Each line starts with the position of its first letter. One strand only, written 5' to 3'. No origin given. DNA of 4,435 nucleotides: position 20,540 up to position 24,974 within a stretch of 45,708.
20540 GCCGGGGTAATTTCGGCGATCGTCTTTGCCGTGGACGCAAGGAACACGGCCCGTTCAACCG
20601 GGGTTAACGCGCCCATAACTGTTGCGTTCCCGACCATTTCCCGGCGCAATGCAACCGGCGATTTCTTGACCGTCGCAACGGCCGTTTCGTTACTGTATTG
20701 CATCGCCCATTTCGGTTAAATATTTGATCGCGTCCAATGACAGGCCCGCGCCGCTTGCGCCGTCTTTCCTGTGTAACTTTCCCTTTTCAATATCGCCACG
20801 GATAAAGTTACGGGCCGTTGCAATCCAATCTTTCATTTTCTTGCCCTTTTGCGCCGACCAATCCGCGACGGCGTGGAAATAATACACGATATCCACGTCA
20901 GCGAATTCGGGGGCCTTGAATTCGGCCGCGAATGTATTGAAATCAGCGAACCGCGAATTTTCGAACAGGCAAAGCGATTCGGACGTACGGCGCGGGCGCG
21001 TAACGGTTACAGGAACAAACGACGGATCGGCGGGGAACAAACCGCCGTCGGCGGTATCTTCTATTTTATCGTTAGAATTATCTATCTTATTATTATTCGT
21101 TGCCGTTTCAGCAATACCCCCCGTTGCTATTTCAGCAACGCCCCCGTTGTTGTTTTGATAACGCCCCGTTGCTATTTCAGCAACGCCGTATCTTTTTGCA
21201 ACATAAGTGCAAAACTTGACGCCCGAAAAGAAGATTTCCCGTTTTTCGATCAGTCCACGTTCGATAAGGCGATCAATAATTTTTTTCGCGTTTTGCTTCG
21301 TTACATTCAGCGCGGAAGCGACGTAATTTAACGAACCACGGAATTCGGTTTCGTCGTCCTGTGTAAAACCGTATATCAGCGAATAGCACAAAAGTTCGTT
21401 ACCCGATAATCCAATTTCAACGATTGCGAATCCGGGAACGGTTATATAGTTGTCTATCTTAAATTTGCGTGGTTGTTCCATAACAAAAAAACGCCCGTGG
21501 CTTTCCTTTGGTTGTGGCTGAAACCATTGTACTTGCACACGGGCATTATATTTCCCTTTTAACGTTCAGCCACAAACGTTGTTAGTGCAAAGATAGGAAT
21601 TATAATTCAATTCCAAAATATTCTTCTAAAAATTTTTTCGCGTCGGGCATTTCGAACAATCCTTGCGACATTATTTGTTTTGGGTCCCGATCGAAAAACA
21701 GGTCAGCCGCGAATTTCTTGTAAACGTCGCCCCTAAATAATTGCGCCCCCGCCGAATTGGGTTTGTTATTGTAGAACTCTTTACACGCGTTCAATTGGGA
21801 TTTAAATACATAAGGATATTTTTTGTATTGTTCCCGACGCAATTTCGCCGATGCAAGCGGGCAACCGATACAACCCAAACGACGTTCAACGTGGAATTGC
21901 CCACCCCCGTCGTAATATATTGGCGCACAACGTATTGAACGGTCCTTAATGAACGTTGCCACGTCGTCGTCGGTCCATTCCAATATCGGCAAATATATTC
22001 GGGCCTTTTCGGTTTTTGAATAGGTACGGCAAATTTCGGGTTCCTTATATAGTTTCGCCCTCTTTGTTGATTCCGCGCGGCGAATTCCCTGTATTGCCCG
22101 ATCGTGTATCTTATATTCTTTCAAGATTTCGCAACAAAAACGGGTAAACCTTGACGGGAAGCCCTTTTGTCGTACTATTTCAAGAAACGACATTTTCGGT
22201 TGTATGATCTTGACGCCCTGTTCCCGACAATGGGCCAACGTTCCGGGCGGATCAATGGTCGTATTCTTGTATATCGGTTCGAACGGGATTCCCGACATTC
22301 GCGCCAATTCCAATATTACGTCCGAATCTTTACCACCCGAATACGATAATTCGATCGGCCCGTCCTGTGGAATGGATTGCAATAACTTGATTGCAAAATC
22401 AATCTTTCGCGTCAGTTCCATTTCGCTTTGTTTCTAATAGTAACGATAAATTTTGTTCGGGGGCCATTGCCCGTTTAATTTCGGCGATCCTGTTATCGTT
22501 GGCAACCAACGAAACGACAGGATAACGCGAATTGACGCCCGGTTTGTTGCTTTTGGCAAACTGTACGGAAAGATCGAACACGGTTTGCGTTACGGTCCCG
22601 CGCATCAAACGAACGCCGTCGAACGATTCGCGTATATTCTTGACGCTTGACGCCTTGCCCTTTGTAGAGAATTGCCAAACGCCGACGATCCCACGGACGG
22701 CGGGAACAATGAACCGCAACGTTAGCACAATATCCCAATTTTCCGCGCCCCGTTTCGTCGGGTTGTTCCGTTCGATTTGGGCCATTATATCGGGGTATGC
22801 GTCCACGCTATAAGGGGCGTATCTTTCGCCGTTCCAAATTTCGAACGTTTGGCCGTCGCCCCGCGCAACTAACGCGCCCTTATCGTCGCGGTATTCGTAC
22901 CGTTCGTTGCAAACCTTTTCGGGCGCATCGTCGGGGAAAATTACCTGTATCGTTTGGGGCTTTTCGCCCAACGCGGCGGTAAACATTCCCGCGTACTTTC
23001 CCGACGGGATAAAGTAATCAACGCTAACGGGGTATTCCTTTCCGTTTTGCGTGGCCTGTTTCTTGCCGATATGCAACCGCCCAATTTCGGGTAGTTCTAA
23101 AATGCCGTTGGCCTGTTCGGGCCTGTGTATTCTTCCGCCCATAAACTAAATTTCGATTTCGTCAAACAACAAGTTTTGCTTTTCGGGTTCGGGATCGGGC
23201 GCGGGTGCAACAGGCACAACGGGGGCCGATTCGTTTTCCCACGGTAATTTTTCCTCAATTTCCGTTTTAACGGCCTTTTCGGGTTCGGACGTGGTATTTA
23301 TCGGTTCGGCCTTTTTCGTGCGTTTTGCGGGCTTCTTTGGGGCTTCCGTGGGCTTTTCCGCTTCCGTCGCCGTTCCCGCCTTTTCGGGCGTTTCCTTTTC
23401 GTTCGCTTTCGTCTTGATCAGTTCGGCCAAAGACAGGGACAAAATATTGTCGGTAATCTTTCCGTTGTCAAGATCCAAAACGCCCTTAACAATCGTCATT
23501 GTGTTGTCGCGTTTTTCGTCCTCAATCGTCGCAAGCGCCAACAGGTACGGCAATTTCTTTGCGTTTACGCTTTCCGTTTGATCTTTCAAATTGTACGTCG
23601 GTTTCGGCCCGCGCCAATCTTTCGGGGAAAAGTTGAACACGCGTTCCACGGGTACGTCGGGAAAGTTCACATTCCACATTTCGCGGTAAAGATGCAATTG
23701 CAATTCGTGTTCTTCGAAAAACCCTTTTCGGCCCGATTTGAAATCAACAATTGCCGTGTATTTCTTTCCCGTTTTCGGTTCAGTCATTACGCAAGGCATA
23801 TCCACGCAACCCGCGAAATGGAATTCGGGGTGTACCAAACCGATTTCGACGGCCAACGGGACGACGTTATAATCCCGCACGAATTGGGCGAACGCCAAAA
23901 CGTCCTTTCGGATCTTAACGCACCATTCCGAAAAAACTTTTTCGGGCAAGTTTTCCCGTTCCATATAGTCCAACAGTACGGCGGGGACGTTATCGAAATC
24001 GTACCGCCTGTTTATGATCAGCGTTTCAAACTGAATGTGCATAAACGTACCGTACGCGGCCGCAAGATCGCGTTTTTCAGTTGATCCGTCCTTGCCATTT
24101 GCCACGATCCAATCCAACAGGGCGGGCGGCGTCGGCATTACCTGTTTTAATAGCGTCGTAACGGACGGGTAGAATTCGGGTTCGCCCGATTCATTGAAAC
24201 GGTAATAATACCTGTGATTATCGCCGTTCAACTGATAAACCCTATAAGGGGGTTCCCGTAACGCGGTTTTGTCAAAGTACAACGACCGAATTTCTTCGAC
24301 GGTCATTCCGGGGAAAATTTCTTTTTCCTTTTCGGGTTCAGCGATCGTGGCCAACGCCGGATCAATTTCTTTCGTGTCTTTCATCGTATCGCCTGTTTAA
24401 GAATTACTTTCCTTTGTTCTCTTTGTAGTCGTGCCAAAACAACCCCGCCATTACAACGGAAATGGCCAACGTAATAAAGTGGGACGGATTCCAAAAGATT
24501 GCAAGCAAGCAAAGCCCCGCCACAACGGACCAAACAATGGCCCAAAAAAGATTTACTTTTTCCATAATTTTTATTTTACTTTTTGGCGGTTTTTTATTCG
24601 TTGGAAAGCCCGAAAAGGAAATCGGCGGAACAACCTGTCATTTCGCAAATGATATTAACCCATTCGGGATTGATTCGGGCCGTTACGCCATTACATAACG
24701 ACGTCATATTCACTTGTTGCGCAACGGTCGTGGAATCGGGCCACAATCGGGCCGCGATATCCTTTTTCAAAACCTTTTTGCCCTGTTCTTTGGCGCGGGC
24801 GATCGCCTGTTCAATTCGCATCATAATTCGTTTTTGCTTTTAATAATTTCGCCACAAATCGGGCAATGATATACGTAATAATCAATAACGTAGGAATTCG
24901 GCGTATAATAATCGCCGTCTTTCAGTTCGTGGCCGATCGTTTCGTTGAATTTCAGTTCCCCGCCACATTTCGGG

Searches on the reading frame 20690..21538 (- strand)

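Call 13: search_protein_families(library=phrogs, proteins=[window:20690-21538:-], max_evalue=0.01)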
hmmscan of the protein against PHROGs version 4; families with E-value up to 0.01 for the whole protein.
window:20690-21538:- (282 aa): 7 families
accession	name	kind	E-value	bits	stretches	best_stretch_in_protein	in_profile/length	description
phrog_6969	-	unknown function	6.1e-20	72.9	2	29-156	4-123/216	-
phrog_270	-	DNA, RNA and nucleotide metabolism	5.3e-06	27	1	26-158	27-164/383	replication initiation protein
phrog_428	-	DNA, RNA and nucleotide metabolism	0.00068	19.9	1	20-158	79-220/455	replication initiation protein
phrog_678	-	DNA, RNA and nucleotide metabolism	0.00071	20.2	1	42-131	46-153/346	replication initiation O-like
phrog_186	-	DNA, RNA and nucleotide metabolism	0.0023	18.6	1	52-159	47-161/308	DnaD-like helicase loader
phrog_8540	-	DNA, RNA and nucleotide metabolism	0.0089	17.2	0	64-101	34-71/196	replication initiation O-like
phrog_10086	-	DNA, RNA and nucleotide metabolism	0.009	17.2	0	73-103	36-66/91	HTH DNA binding protein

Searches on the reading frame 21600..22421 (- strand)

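Call 13: search_protein_families(library=phrogs, proteins=[window:21600-22421:-], max_evalue=0.01)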
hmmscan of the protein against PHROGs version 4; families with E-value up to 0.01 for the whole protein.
window:21600-22421:- (273 aa): 2 families
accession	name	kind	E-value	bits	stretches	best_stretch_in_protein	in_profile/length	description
phrog_424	-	moron, auxiliary metabolic gene and host takeover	2.7e-28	100.2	1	17-219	157-371/460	phosphoadenosine phosphosulfate reductase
phrog_2302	-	moron, auxiliary metabolic gene and host takeover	8.9e-12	45.6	1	99-169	154-224/381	phosphoadenosine phosphosulfate reductase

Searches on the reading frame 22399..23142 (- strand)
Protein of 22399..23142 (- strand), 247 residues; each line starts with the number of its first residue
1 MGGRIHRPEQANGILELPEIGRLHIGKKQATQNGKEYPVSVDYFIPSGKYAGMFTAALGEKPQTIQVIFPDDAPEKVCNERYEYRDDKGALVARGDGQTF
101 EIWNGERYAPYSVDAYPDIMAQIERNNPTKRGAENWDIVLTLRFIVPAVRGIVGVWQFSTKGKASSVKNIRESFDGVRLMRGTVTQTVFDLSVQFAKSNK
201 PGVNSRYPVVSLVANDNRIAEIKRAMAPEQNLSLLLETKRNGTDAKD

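Call 13: search_protein_families(library=phrogs, proteins=[window:22399-23142:-], max_evalue=0.01)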
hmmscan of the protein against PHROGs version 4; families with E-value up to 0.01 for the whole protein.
window:22399-23142:- (247 aa): 1 family
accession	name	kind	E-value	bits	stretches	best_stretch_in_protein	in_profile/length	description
phrog_24794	-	unknown function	0.0054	18.2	1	75-110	7-39/67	-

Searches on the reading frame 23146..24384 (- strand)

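Call 13: search_protein_families(library=phrogs, proteins=[window:23146-24384:-], max_evalue=0.01)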
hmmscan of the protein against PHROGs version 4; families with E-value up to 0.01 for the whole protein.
window:23146-24384:- (412 aa): 1 family
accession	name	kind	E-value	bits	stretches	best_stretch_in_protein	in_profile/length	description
phrog_298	-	DNA, RNA and nucleotide metabolism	7.6e-24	85.6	1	52-270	50-246/293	exonuclease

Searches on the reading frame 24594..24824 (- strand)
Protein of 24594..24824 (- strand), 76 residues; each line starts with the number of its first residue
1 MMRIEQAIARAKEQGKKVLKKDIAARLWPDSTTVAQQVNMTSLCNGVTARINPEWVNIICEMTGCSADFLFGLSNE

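Call 13: search_protein_families(library=phrogs, proteins=[window:24594-24824:-], max_evalue=0.01)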
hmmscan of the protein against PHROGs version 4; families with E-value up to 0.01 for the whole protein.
window:24594-24824:- (76 aa): 1 family
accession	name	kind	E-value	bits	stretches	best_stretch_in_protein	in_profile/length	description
phrog_7396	-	unknown function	3.9e-05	24.4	1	7-76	19-83/227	-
